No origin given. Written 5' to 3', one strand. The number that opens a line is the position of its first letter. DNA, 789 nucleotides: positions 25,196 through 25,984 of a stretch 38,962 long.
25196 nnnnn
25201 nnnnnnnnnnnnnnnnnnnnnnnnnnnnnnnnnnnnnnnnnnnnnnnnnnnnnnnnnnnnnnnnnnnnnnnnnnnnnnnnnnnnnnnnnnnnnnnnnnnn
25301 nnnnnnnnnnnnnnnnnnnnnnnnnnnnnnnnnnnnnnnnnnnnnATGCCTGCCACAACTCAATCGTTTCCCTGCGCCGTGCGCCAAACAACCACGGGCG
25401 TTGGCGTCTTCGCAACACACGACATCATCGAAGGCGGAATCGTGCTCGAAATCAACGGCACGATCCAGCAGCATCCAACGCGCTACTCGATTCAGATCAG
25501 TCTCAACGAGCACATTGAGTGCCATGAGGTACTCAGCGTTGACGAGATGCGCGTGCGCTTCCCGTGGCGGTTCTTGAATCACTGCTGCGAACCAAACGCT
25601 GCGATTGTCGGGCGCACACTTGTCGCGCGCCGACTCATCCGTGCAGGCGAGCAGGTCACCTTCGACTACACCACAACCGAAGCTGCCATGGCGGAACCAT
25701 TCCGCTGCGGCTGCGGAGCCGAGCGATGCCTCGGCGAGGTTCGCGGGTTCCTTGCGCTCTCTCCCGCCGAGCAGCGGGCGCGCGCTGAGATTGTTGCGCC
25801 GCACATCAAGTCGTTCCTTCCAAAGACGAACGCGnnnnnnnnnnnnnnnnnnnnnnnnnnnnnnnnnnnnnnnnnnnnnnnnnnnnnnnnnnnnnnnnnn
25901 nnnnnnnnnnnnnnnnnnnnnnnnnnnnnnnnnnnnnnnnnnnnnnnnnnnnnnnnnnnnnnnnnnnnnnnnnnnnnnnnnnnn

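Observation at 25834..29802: Pls-type membrane NRPS: a predicted template-independent homopoly(amino acid) synthetase in an unusual genomic background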

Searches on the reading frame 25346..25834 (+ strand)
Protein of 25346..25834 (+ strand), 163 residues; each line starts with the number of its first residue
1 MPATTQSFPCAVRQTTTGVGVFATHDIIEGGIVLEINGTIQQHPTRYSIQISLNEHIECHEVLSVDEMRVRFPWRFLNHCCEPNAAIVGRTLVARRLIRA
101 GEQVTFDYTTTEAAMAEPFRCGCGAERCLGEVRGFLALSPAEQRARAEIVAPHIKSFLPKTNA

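Call 4: search_protein_families(library=pfam, proteins=[window:25346-25834:+], max_evalue=0.01)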
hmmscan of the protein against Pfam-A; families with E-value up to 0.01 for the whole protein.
window:25346-25834:+ (163 aa): 1 family
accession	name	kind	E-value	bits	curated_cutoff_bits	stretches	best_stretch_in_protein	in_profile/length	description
PF00856.33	SET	-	1.9e-10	41.6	22.4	1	18-108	1-104/105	SET domain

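Call 42: find_homologous_proteins(query=window:25346-25834:+, max_evalue=0.001)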
Query window:25346-25834:+ (163 aa): 78 proteins with E <= 0.001 among 129 candidates.
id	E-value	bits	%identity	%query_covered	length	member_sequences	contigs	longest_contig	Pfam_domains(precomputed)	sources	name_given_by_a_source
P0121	8.9e-104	362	99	100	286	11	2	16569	PF00856.34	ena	-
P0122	2.8e-81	289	77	100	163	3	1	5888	PF00856.34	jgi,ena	jgi:hypothetical protein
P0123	8.3e-81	287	77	100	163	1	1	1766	PF00856.34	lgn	-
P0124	8.2e-80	284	77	100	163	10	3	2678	PF08666.18,PF00856.34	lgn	-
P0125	9.5e-80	284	76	100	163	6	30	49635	PF08666.18,PF00856.34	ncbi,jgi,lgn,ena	jgi:SET domain-containing protein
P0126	3.7e-79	282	75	100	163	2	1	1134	PF08666.18,PF00856.34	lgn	-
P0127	4.0e-79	282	75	100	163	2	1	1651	PF08666.18,PF00856.34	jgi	jgi:hypothetical protein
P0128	7.2e-79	281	76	100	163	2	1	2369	PF00856.34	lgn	-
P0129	2.6e-76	273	73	100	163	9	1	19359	PF00856.34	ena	-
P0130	3.5e-76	272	72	100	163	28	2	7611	PF00856.34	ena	-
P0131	4.0e-76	272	72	100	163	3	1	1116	PF00856.34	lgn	-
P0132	5.1e-75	269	73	100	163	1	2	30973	PF00856.34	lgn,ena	-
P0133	9.2e-75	268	72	100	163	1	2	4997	PF00856.34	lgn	-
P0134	2.4e-72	260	71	100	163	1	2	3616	PF00856.34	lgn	-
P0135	2.5e-70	253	70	100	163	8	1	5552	PF00856.34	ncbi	ncbi:MAG: SET domain-containing protein-lysine N-methyltransferase [bacterium]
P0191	4.3e-22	97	40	87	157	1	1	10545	PF00856.34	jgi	jgi:SET domain-containing protein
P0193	5.9e-19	86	44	82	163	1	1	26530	PF00856.34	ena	-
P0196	1.2e-8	53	32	89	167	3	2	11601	PF00856.34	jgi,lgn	jgi:uncharacterized protein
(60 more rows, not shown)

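Call 43: find_encoding_contigs(protein=P0193, flank=5000, max_places=1)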
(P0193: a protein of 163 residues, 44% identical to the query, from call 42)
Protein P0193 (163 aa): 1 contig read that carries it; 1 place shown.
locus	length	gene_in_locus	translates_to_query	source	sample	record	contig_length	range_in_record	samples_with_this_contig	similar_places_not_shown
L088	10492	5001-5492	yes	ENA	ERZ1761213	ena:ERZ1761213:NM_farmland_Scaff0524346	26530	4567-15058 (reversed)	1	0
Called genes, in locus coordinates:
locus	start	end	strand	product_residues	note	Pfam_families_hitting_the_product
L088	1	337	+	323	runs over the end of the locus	PF02729:OTCace_N, PF00185:OTCace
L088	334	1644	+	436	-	PF01979:Amidohydro_1, PF12890:DHOase, PF07969:Amidohydro_3 (weak)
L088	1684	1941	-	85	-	PF01649:Ribosomal_S20p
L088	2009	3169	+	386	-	PF02254:TrkA_N (faint), PF03435:Sacchrp_dh_NADP, PF16653:Sacchrp_dh_C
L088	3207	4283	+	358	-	PF00144:Beta-lactamase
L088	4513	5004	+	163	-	PF20660:DUF6812 (faint)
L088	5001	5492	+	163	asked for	PF00856:SET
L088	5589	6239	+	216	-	PF02163:Peptidase_M50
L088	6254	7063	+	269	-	PF02616:SMC_ScpA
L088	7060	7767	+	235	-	PF04079:SMC_ScpB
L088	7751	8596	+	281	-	PF01479:S4, PF00849:PseudoU_synth_2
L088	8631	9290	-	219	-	PF01135:PCMT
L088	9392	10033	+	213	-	PF14681:UPRTase, PF00156:Pribosyltran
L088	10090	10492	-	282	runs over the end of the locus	-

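Call 44: find_encoding_contigs(protein=P0191, flank=5000, max_places=1)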
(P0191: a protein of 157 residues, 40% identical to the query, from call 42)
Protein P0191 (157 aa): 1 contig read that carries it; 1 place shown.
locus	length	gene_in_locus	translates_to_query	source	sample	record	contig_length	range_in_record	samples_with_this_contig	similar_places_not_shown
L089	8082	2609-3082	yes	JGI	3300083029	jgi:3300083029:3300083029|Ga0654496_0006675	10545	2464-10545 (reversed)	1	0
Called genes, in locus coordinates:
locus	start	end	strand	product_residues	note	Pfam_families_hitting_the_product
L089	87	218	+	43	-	-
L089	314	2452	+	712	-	-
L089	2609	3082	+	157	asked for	PF00856:SET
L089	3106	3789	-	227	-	-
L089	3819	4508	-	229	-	-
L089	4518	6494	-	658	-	PF02868:Peptidase_M4_C, PF18962:Por_Secre_tail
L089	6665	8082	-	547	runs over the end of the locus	PF05935:Arylsulfotrans, PF14269:Arylsulfotran_2, PF18962:Por_Secre_tail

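Call 45: find_encoding_contigs(protein=P0196, flank=5000, max_places=1)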
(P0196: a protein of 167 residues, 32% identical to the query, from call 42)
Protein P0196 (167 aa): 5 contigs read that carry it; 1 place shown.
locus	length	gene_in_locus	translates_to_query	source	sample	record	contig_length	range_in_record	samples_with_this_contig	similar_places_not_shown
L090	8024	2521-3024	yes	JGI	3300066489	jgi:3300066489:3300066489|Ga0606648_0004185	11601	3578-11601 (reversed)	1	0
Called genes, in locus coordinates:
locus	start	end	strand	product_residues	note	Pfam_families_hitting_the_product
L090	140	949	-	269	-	PF00749:tRNA-synt_1c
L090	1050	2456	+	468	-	PF13489:Methyltransf_23, PF07021:MetW, PF08241:Methyltransf_11, PF08242:Methyltransf_12, PF13649:Methyltransf_25, PF13847:Methyltransf_31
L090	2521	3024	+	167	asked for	PF00856:SET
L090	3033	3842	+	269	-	PF02230:Abhydrolase_2, PF12146:Hydrolase_4 (faint), PF12697:Abhydrolase_6 (faint), PF01738:DLH, PF00326:Peptidase_S9 (faint)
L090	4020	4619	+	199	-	PF12146:Hydrolase_4 (faint), PF12697:Abhydrolase_6 (faint), PF20408:Abhydrolase_11, PF00561:Abhydrolase_1 (faint)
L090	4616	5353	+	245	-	-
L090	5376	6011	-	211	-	PF02798:GST_N (faint), PF13409:GST_N_2, PF13417:GST_N_3 (weak)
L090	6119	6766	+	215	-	PF06080:DUF938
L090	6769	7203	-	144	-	-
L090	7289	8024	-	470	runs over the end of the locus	PF11617:Cu-binding_MopE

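Call 66: find_homologous_proteins(query=A4, max_evalue=0.00001)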
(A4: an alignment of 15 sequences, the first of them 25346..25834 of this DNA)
Query A4 (15 sequences) (163 aa, profile of the alignment): 1064 proteins with E <= 0.00001 among 4189 candidates; the best 120 are listed.
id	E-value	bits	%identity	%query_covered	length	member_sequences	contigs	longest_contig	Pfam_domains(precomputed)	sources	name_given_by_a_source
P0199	2.6e-67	243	37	82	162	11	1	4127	PF00856.34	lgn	-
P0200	2.6e-66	240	36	82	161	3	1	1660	PF00856.34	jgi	jgi:SET domain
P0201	1.1e-65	238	38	81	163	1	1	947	-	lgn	-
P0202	1.2e-65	237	38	82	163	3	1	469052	PF00856.34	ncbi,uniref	ncbi:SET domain-containing protein-lysine N-methyltransferase [Lentzea sp. NPDC005914]|uniref:SET do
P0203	1.7e-65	237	37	82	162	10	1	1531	PF00856.34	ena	-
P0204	2.1e-65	237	40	85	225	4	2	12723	PF00856.34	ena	-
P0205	3.5e-65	236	41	83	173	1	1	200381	PF00856.34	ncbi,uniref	ncbi:SET domain-containing protein-lysine N-methyltransferase [Actinoplanes sp. NPDC049548]|uniref:S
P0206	5.9e-65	235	39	81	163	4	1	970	PF00856.34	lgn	-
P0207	1.4e-64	234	38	96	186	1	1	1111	-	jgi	jgi:SET domain-containing protein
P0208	1.6e-64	234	36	82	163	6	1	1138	PF00856.34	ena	-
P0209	1.6e-64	234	43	81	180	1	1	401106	PF00856.34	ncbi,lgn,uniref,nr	ncbi:SET domain-containing protein-lysine N-methyltransferase [Gandjariella thermophila]|uniref:Post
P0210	2.5e-64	233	35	82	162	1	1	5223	PF00856.34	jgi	jgi:hypothetical protein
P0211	2.6e-64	233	40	87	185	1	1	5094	PF00856.34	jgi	jgi:hypothetical protein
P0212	3.8e-64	233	40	95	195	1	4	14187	PF00856.34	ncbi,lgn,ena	-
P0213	5.6e-64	232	38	95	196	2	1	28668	PF00856.34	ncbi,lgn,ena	-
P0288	5.6e-61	222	43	87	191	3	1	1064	PF00856.34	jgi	jgi:hypothetical protein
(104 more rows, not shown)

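Call 69: predict_structure(alignment_id=A3)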
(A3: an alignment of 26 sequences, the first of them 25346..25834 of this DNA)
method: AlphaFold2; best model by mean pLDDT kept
length: 163 residues; sequences in the alignment: 26
mean_pLDDT: 92.3   pTM: 0.85
mean pLDDT of the five models: 92.3, 92.1, 92.1, 91.9, 91.4
residues with pLDDT >= 90: 142; 70-90: 13; 50-70: 4; < 50: 4
segments of 3 or more residues with pLDDT < 50: none
pLDDT, mean of each block of 10 residues (from residue 1): 66 93 98 95 93 92 90 94 95 97 97 96 95 97 93 92 61
secondary structure, 60 per line:
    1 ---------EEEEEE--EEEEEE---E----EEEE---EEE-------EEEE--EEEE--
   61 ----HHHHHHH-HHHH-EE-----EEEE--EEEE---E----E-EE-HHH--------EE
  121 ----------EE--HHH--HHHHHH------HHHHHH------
elements in order: E10-15 E18-23 E32-35 E39-41 E49-52 E55-58 H65-71 H73-76 E85-88 E91-94 H140-145 H152-157

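Call 74: fold_search(model_id=the predicted structure, library=pdb)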
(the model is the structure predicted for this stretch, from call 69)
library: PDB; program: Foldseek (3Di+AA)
matches with E <= 10: 513; with E <= 0.001: 303
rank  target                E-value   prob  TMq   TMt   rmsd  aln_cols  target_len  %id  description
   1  9l4v                  3.4e-10  1.00  0.65  0.66   5.7       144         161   26  The crystal structure of BurB-SMM-SAM complex (released 2025-08-20)
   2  9l4t_A                8.2e-10  1.00  0.63  0.65   6.4       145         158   26  The crystal structure of BurB-Met complex (released 2025-08-20)
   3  9l4t_B                1.2e-09  1.00  0.64  0.65   5.9       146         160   27  The crystal structure of BurB-Met complex (released 2025-08-20)
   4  4z4p                  1.4e-08  1.00  0.57  0.58   4.2       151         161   22  Structure of the MLL4 SET Domain (released 2015-09-09)
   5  9wmu_s                4.8e-08  1.00  0.60  0.25   8.2       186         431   25  Co-transcriptional histone H3K36 methylation complex containing RNA polymerase II elongation complex, Set2, and the up (released 2025-12-24)
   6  9wms_s                7.7e-08  1.00  0.61  0.25   9.5       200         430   24  Co-transcriptional histone H3K36 methylation complex containing RNA polymerase II elongation complex, Set2, and the up (released 2025-12-24)
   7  5lsz                  1.3e-07  1.00  0.61  0.42   4.0       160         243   24  Structure of the Epigenetic Oncogene MMSET and inhibition by N-Alkyl Sinefungin Derivatives (released 2016-10-05)
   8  2w5z_A                1.3e-07  1.00  0.56  0.51   5.6       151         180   24  Ternary Complex of the Mixed Lineage Leukaemia (MLL1) SET Domain with the cofactor product S-Adenosylhomocysteine and  (released 2009-02-10)
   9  5lsy                  1.5e-07  1.00  0.62  0.43   3.7       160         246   24  Structure of the Epigenetic Oncogene MMSET and inhibition by N-Alkyl Sinefungin Derivatives (released 2016-10-12)
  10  7w67_C                1.5e-07  1.00  0.56  0.58   5.1       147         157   24  The crystal structure of MLL1 (N3861I/Q3867L/C3882SS)-RBBP5-ASH2L in complex with H3K4me0 peptide (released 2022-09-07)
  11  7w6l_C                1.5e-07  1.00  0.56  0.57   4.1       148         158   22  The crystal structure of MLL3-RBBP5-ASH2L in complex with H3K4me0 peptide (released 2022-09-07)
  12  4ynp_B                1.9e-07  1.00  0.59  0.50   3.9       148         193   20  ASH1L SET domain S2259M mutant in complex with S-adenosyl methionine (SAM) (released 2015-09-02)
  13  5v21_A                2.0e-07  1.00  0.57  0.39   4.3       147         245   24  Crystal structure of human SETD2 SET-domain in complex with H3K36M peptide and SAM (released 2017-03-22)
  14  6w5i_C                2.0e-07  1.00  0.55  0.59   4.6       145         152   24  Cryo-EM structure of MLL1 in complex with RbBP5, WDR5, SET1, and ASH2L bound to the nucleosome (Class01) (released 2021-03-31)
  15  7w6a_C                2.0e-07  1.00  0.56  0.58   5.3       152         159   24  Crystal structure of the MLL1 (N3861I/Q3867L/C3882SS)-RBBP5-ASH2L complex (released 2022-09-07)
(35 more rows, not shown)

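Call 76: search_solved_structures(query=window:25346-25834:+, max_evalue=1, show_alignments=3)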
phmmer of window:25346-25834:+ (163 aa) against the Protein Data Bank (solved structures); distinct sequences matched with E-value up to 1: 75 (the best 60 are shown).
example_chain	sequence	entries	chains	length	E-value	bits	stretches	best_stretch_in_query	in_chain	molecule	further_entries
9l4t_A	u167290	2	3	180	7.9e-08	35.5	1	72-135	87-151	BurB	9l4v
7bre_B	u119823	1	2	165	4.5e-07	33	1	12-128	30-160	Histone-lysine N-methyltransferase 2B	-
7u5v_A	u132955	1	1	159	1.1e-06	31.8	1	13-128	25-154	Histone-lysine N-methyltransferase 2A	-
2w5y_A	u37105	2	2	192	1.7e-06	31.1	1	12-128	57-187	HISTONE-LYSINE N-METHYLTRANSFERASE HRX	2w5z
5f5e_A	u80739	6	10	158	2.4e-06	30.6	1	13-128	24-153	Histone-lysine N-methyltransferase 2A | Histone-lysine N-methyltransferase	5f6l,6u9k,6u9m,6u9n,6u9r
6kiu_K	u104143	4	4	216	2.7e-06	30.5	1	12-128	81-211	Histone-lysine N-methyltransferase 2A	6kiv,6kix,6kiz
7w67_C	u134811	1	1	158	2.9e-06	30.4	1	15-128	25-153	Histone-lysine N-methyltransferase 2A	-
9wms_s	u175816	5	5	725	3e-06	30.3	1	9-134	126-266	Histone-lysine N-methyltransferase, H3 lysine-36 specific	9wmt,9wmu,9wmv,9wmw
7w6a_C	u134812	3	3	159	3e-06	30.3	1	15-128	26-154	Histone-lysine N-methyltransferase 2A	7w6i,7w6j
7ud5_K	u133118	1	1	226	3.2e-06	30.3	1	12-128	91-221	cDNA FLJ56846, highly similar to Zinc finger protein HRX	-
6pwv_C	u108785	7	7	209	4e-06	29.9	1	13-128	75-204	Histone-lysine N-methyltransferase 2A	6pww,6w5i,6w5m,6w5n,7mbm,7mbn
4z4p_A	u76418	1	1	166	4.4e-06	29.8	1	13-134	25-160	Histone-lysine N-methyltransferase 2D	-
6nzo_S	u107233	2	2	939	1.2e-05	28.4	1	17-141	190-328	Histone-lysine N-methyltransferase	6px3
6ven_N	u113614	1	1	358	1.9e-05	27.7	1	69-130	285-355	Histone-lysine N-methyltransferase, H3 lysine-4 specific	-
5f59_A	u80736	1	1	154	1.9e-05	27.7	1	12-128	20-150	Histone-lysine N-methyltransferase 2C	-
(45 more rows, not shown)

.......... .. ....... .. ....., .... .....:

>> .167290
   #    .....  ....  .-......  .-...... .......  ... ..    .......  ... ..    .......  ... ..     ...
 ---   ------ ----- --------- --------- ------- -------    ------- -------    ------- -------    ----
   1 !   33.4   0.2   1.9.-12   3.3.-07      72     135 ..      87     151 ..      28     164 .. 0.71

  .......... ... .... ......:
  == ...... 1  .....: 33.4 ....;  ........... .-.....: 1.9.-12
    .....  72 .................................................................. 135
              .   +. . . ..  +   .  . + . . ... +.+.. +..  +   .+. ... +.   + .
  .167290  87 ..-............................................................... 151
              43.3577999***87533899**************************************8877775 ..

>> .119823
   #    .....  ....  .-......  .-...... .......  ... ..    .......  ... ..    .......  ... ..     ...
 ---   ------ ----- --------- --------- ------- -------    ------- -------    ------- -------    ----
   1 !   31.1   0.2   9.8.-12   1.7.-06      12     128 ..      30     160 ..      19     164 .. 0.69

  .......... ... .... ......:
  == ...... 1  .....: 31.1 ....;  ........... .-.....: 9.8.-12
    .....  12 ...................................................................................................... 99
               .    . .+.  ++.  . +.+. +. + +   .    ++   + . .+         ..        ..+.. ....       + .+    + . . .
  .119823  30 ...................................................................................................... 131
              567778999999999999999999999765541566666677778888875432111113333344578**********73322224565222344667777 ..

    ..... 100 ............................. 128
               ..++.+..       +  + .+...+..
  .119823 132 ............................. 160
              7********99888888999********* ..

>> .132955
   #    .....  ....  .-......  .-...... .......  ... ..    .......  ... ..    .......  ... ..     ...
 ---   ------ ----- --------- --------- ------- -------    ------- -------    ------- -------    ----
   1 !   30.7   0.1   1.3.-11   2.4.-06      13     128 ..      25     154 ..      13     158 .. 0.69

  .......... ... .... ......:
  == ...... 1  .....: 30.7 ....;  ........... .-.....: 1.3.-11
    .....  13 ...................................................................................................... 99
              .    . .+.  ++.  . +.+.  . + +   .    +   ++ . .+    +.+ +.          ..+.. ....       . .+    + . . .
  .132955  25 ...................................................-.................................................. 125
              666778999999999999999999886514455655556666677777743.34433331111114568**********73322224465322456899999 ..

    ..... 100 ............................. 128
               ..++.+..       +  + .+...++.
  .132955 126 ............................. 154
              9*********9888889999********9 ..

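Call 94: find_related_loci(query=A4, collection=metagenome_contigs, flank=5000)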
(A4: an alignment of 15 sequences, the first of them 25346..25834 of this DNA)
Query A4 (163 aa) in metagenome_contigs; peptide patterns used: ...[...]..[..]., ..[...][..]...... (x = any residue, [..] = any of these).
575 stretches matched a pattern; 356 encode a relative of the query (tblastn E <= 1e-3); the best 80 are kept; 80 distinct loci.
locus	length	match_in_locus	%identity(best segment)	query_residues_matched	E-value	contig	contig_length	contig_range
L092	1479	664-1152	96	1-163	2e-114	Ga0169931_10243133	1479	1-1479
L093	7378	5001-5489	77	1-163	8e-84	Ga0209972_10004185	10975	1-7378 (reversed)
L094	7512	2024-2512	77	1-163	8e-84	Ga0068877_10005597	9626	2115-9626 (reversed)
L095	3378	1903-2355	69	10-160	5e-72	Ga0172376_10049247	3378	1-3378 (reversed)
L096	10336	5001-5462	67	10-163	8e-69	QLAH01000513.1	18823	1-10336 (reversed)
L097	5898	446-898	62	8-158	9e-61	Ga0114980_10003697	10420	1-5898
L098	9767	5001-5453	62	8-158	1e-60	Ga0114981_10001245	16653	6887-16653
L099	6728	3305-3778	59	3-160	4e-60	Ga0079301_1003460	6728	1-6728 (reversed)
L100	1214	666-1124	60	4-158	2e-61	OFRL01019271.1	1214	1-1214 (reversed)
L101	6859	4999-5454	59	7-158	5e-58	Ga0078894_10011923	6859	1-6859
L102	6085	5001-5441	61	12-158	5e-58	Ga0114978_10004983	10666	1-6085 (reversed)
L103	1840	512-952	61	12-158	2e-59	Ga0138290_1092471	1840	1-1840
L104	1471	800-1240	60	12-158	9e-60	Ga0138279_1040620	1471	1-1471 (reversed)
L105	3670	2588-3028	60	12-158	2e-57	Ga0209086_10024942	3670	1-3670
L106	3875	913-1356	61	9-156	6e-57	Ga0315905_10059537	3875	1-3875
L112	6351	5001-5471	52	2-158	1e-52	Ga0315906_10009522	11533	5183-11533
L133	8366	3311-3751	44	11-157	4e-37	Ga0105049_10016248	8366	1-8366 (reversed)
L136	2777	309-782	43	1-158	1e-36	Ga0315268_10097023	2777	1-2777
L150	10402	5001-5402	45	21-154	3e-35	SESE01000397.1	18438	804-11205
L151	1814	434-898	39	1-155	3e-35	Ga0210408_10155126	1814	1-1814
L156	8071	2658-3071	43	21-158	1e-34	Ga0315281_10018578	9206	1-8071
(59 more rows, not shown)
